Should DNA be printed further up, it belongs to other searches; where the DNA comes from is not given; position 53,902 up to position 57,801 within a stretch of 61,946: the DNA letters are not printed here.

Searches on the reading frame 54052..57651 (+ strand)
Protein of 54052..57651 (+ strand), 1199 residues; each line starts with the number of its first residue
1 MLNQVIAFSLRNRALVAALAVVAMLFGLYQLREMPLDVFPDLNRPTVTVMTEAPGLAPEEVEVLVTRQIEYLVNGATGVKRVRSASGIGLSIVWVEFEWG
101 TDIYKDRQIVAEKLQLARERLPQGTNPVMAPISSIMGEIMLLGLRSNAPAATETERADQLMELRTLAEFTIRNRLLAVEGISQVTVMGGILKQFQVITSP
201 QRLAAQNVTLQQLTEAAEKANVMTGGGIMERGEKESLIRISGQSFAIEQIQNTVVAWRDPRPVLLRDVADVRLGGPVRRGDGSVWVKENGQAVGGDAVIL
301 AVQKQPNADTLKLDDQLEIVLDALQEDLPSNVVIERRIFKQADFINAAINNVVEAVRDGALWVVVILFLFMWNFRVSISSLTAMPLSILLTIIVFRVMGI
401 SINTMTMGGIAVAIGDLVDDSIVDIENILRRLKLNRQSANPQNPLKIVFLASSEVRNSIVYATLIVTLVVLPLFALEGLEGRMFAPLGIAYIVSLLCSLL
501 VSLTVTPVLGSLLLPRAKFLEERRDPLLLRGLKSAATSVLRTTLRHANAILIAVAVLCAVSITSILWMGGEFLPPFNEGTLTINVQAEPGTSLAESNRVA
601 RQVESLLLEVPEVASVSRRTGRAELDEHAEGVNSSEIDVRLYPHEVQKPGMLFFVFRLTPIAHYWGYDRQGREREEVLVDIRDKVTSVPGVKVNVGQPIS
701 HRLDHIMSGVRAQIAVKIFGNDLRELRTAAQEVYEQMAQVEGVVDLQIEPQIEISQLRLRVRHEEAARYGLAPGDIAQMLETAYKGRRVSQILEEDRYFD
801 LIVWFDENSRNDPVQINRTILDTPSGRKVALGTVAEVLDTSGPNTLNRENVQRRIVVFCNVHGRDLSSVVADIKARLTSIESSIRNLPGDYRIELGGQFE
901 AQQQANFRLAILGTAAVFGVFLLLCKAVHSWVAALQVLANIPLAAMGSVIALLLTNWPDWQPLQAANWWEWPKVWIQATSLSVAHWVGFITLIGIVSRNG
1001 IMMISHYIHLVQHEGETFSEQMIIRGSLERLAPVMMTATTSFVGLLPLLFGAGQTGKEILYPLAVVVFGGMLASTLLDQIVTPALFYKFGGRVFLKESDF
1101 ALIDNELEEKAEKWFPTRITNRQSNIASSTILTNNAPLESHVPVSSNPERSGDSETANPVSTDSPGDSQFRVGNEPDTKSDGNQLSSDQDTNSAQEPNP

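Call 89: search_protein_families(library=pfam, proteins=[window:54052-57651:+], max_evalue=0.0001)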
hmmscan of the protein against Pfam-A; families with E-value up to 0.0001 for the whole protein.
window:54052-57651:+ (1199 aa): 1 family
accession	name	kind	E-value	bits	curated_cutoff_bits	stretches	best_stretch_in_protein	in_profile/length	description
PF00873.25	ACR_tran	-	9.4e-238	792.1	28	2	6-956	2-911/1021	AcrB/AcrD/AcrF family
